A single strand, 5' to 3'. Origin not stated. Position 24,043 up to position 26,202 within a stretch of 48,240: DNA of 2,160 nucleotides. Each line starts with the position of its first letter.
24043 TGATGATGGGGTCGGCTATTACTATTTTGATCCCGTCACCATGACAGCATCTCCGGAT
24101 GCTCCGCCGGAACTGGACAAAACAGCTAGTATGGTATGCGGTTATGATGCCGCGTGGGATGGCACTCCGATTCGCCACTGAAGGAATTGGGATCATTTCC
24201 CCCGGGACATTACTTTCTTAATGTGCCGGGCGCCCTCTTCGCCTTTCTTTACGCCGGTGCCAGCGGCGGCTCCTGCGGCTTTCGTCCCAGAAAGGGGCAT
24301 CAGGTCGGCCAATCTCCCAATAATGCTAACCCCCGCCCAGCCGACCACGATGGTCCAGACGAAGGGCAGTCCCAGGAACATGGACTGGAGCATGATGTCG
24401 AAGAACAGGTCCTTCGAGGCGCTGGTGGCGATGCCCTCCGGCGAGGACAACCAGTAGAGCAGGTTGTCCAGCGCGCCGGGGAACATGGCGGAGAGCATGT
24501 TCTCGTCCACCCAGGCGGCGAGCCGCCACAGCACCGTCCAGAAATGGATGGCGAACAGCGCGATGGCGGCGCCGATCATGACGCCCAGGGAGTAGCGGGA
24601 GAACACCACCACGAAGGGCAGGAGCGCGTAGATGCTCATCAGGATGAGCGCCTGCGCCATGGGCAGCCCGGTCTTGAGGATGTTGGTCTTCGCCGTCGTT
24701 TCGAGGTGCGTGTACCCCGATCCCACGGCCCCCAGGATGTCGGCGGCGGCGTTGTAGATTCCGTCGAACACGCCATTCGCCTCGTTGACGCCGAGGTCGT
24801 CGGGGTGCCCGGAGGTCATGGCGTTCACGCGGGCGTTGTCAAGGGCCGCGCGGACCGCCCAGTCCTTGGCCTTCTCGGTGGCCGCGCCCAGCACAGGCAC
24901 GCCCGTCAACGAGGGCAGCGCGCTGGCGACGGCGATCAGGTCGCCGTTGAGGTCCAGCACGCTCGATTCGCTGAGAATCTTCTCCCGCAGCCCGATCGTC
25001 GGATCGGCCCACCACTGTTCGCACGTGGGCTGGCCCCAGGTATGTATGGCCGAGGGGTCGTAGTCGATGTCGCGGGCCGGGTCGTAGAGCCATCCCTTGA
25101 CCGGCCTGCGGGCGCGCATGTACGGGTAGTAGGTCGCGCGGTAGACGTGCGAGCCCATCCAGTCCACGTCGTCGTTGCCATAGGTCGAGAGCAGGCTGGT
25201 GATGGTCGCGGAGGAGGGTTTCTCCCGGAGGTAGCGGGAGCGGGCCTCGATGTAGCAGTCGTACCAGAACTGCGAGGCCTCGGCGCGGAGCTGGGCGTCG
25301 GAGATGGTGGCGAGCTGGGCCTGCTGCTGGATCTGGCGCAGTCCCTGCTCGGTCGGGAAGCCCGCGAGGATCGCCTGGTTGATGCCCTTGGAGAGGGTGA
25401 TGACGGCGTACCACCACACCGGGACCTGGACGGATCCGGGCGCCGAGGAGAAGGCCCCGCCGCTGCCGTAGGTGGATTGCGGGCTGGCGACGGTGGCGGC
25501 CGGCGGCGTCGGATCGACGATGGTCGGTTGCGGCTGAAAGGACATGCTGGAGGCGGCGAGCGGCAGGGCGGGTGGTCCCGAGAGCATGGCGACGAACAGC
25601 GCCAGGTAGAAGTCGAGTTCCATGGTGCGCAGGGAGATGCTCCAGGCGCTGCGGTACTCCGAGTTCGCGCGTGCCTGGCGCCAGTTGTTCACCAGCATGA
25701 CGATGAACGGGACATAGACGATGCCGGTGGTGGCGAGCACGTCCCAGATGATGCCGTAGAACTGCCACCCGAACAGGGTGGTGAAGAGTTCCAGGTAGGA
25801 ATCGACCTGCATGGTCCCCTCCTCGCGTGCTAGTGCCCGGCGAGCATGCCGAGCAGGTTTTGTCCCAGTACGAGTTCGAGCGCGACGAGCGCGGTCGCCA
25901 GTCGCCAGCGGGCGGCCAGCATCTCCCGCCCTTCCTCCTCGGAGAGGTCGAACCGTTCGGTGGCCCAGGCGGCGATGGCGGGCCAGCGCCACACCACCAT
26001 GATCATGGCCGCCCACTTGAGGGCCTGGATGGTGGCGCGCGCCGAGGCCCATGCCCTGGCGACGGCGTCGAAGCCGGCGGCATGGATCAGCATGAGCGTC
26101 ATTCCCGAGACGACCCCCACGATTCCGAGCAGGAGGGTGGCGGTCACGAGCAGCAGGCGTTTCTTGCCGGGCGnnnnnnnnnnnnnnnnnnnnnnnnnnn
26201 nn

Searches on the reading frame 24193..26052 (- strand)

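Call 24: search_protein_families(library=pfam, proteins=[window:24193-26052:-], max_evalue=0.001)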
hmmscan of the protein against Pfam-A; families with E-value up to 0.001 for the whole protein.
window:24193-26052:- (619 aa): 1 family
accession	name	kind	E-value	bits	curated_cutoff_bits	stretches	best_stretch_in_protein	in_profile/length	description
PF07916.16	TraG_N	-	1.5e-47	163.1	36.1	1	88-586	1-455/462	TraG-like protein, N-terminal region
